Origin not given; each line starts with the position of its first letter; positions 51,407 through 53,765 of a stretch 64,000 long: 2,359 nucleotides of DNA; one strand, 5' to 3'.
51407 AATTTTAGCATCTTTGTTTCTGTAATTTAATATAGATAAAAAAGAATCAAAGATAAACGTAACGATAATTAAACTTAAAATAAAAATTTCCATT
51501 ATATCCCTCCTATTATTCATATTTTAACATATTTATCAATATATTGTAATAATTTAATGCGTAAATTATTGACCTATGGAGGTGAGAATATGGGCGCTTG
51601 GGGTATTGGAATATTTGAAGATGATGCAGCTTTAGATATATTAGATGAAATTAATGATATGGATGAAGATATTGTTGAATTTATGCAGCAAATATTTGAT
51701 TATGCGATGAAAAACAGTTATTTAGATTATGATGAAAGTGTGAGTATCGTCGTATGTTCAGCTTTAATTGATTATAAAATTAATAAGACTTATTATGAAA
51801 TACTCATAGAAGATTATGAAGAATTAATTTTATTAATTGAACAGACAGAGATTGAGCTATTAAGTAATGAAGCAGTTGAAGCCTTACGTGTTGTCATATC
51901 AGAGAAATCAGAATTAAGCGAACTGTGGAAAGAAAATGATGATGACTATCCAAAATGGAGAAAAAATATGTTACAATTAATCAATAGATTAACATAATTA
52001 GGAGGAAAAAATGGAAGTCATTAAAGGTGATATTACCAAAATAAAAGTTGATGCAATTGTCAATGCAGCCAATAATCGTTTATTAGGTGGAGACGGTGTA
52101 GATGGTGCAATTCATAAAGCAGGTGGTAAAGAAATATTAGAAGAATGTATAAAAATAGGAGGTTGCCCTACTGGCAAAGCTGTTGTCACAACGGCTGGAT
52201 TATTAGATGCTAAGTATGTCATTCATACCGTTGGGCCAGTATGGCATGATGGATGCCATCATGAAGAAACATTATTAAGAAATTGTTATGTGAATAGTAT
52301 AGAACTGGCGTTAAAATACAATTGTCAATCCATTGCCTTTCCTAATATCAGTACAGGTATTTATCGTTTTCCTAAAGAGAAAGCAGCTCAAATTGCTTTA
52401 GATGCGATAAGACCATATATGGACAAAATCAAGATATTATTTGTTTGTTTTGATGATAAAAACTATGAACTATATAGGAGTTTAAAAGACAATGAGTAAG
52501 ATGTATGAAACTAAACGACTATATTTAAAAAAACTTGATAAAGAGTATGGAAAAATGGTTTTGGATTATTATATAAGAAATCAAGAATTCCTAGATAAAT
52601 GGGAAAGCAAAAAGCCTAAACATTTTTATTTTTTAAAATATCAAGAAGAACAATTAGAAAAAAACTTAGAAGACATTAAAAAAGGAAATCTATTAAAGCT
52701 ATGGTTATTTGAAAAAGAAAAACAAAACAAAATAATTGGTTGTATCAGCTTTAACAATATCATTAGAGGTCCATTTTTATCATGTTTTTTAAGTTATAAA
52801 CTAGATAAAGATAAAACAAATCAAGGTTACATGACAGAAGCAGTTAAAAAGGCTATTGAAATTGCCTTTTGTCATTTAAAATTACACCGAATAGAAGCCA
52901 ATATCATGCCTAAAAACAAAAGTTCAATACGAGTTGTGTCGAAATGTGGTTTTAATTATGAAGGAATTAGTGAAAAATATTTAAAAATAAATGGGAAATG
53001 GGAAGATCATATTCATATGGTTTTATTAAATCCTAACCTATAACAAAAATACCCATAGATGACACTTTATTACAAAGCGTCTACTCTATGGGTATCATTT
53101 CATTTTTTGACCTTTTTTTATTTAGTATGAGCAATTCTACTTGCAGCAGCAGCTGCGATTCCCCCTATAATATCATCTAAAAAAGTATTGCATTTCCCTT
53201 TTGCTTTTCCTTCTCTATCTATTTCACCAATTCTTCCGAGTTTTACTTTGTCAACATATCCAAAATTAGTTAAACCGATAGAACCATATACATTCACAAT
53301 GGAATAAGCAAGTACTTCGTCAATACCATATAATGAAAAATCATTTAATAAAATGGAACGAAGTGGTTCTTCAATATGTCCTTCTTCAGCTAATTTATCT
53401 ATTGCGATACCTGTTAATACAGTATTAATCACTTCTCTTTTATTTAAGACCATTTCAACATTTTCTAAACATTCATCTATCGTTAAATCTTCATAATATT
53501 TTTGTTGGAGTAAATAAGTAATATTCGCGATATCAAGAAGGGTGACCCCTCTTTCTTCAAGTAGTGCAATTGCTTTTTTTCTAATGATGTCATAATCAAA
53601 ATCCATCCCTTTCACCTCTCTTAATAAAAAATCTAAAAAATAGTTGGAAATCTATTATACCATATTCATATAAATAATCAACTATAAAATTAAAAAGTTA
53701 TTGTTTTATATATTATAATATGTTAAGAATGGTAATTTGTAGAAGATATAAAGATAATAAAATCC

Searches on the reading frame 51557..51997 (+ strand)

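Call 48: search_protein_families(library=pfam, proteins=[window:51557-51997:+], max_evalue=0.001)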
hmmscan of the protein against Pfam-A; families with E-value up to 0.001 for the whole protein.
window:51557-51997:+ (146 aa): 1 family
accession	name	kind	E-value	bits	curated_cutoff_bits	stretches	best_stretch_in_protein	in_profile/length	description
PF14078.11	DUF4259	-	1.8e-26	93.9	22.8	1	13-136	1-132/133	Domain of unknown function (DUF4259)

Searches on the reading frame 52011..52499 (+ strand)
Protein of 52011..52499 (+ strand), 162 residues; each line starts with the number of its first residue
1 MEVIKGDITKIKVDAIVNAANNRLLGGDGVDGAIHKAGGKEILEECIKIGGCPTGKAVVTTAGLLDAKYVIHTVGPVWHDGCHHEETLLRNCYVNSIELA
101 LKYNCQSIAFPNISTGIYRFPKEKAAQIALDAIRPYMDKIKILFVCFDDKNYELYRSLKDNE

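Call 48: search_protein_families(library=pfam, proteins=[window:52011-52499:+], max_evalue=0.001)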
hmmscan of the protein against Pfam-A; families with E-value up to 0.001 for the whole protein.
window:52011-52499:+ (162 aa): 1 family
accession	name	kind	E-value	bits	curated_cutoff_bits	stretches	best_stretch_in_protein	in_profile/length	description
PF01661.27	Macro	-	4.7e-46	156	22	1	17-129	1-118/118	Macro domain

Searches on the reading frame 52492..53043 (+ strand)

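Call 48: search_protein_families(library=pfam, proteins=[window:52492-53043:+], max_evalue=0.001)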
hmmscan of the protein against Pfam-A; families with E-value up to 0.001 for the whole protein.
window:52492-53043:+ (183 aa): 3 families
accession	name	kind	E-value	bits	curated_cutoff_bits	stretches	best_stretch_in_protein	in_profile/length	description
PF13302.13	Acetyltransf_3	-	3.1e-19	70.5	25.4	1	9-155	1-138/138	Acetyltransferase (GNAT) domain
PF13420.13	Acetyltransf_4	-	5.7e-12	46.4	24.3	1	45-174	27-154/155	Acetyltransferase (GNAT) domain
PF00583.31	Acetyltransf_1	-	5.9e-10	39.9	20.7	1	49-154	15-116/116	Acetyltransferase (GNAT) family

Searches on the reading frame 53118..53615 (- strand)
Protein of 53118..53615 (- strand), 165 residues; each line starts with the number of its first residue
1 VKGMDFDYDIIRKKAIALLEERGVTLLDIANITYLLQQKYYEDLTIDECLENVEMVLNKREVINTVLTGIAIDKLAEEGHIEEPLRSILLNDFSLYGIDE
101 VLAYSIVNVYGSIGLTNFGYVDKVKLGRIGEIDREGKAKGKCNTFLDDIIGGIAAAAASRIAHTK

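Call 48: search_protein_families(library=pfam, proteins=[window:53118-53615:-], max_evalue=0.001)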
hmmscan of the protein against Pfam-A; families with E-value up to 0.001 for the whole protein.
window:53118-53615:- (165 aa): 1 family
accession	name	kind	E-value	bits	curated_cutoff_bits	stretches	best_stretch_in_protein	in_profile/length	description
PF04608.18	PgpA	-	3.5e-18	66.4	28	1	38-163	30-141/141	Phosphatidylglycerophosphatase A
